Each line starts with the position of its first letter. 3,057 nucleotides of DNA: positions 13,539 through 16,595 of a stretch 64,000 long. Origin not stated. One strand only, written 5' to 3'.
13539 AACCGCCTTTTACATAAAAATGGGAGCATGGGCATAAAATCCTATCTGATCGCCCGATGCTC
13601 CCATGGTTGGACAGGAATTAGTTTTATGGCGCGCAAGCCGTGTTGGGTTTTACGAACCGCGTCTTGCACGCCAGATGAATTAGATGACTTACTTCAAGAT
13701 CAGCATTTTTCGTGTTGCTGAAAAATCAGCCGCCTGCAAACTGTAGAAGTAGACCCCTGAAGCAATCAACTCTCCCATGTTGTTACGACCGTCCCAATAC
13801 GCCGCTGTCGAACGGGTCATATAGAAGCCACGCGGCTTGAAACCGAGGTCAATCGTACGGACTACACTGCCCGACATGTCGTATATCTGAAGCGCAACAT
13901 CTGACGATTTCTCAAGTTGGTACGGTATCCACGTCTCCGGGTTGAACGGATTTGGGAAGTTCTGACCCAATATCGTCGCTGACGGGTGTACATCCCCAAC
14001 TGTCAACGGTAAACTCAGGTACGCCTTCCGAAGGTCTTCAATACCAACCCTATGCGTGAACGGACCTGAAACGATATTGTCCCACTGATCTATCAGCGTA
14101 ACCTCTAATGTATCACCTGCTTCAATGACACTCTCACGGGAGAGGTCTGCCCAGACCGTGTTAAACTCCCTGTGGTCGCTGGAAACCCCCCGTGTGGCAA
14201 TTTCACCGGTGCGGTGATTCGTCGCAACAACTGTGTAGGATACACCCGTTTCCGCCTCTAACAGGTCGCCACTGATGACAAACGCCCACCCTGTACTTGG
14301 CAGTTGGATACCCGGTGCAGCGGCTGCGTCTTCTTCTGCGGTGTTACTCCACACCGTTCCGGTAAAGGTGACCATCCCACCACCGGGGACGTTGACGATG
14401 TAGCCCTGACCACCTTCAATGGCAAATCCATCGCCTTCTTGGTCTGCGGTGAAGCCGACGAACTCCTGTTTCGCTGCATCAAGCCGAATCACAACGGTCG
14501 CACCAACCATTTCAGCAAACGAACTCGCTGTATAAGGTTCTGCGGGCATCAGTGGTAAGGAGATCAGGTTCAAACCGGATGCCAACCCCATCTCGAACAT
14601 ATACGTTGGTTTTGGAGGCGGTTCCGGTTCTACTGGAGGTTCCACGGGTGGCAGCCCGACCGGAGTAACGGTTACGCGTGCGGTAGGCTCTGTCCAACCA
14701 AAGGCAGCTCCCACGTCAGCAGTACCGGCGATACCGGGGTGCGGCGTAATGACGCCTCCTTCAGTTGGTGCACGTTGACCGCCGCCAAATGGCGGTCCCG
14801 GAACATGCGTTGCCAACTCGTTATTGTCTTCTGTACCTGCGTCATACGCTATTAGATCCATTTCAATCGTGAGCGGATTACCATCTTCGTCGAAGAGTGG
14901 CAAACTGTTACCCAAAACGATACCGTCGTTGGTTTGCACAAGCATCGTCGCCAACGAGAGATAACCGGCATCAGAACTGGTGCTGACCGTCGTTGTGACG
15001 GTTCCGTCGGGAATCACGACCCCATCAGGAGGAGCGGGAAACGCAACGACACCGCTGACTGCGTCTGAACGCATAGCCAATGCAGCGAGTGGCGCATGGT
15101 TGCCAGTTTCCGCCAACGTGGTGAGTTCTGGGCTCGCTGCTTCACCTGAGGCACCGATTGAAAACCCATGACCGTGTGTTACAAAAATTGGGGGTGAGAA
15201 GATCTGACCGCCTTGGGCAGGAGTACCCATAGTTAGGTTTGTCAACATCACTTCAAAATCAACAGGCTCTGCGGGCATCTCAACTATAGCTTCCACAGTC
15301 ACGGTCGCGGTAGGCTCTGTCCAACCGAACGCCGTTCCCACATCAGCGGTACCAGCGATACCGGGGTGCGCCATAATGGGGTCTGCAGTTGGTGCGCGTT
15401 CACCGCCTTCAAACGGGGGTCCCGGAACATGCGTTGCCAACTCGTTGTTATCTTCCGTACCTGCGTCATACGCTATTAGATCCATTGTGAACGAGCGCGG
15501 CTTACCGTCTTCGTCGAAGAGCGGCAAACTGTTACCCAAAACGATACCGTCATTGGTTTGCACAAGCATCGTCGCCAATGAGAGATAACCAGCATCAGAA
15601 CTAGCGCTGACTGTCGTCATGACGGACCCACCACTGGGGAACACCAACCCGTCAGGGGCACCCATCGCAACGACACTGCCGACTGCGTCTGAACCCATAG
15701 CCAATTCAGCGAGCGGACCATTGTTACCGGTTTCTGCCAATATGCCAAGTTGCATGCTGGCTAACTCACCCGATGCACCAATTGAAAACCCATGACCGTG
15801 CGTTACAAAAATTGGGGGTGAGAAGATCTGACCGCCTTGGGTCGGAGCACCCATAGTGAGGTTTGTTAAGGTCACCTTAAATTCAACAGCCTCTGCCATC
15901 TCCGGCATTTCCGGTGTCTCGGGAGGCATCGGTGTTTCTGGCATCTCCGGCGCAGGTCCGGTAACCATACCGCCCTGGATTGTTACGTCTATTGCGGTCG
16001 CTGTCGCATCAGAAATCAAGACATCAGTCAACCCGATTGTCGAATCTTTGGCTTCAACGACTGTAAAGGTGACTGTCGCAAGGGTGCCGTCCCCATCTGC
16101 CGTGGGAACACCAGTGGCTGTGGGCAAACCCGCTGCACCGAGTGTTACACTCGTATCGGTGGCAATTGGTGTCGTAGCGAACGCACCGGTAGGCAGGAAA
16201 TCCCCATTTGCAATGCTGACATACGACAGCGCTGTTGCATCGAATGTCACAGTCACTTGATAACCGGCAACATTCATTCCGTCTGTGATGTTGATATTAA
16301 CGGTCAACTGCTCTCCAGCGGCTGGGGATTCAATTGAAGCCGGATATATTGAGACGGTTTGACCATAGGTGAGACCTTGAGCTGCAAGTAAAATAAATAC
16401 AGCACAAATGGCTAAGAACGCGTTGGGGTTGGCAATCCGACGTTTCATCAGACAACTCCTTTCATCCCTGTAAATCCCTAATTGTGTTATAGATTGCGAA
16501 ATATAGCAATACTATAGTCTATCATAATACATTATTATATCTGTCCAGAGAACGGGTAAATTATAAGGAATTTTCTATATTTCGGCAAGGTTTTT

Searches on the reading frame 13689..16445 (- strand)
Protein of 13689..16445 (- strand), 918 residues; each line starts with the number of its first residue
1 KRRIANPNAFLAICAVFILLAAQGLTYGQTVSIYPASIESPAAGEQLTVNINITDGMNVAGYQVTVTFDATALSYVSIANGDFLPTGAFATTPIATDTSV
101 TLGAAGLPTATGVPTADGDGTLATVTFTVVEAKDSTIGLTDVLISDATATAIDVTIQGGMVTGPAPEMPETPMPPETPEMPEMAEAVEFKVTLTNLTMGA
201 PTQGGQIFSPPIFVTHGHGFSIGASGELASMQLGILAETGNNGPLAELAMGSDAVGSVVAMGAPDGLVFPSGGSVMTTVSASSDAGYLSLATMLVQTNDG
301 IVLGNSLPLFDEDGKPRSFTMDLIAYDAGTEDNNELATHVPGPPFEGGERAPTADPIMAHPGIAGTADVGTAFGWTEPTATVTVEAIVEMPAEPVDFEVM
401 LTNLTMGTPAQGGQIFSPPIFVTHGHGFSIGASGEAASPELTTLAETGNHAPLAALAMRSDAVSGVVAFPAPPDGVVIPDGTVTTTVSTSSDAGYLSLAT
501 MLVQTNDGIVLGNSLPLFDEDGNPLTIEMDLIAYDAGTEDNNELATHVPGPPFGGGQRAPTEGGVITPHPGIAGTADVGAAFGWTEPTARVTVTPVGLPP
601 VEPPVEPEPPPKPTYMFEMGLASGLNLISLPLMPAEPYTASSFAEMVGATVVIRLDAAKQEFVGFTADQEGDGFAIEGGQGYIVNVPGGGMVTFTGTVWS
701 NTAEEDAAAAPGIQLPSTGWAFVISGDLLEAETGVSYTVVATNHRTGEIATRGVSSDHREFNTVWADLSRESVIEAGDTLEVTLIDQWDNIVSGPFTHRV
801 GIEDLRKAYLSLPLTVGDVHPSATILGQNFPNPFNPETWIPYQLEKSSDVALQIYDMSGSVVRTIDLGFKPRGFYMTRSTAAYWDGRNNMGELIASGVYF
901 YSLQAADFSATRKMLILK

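Call 6: search_protein_families(library=pfam, proteins=[window:13689-16445:-], max_evalue=0.001)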
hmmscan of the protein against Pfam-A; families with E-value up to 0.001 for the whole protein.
window:13689-16445:- (918 aa): 5 families
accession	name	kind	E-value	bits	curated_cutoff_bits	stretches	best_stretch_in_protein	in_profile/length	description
PF06468.19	Spond_N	-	1.1e-14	55.5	24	2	416-540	27-152/194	Spondin_N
PF00963.24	Cohesin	-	9.1e-11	42.6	24.1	1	39-150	9-120/139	Cohesin domain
PF13860.13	FlgD_ig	-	1.8e-08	34.7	27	1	844-906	19-76/79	FlgD Ig-like domain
PF18962.6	Por_Secre_tail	-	0.00032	21.4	27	0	830-916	2-75/75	Secretion system C-terminal sorting domain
PF13585.12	CHU_C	-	0.00058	20.4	27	0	842-905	21-72/86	CHU_C Type IX secretion signal domain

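Call 14: search_protein_families(library=ncbifam, proteins=[window:13689-16445:-], max_evalue=0.01)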
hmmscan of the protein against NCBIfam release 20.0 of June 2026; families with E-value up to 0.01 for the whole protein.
window:13689-16445:- (918 aa): 7 families
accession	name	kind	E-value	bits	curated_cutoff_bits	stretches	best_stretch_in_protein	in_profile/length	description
NF038123.1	NF038123_dom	domain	9.1e-69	231.7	40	2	396-594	2-204/206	spondin domain-containing protein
NF033707.1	T9SS_sortase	equivalog_domain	2.7e-07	28.6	420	1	828-906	1000-1078/1095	type IX secretion system sortase PorU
TIGR04183.1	Por_Secre_tail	domain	1.1e-06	28.5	23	1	830-916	2-71/72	T9SS type A sorting domain-containing protein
NF005176.1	PRK06655.1-1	equivalog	4.3e-06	26.8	230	1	846-909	95-153/197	flagellar hook assembly protein FlgD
NF052323.1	T9SSA_dep_M6i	equivalog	2.4e-05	22.5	600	1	829-907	960-1028/1043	T9SS-dependent M6-like inactivated metalloprotease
NF009276.0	PRK12633.1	equivalog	6.8e-05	22.7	383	1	847-910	128-186/234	flagellar basal body rod modification protein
NF038113.1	T9SSA_dep_M36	equivalog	0.0083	14.3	885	0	829-916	795-868/869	T9SS-dependent M36 family metallopeptidase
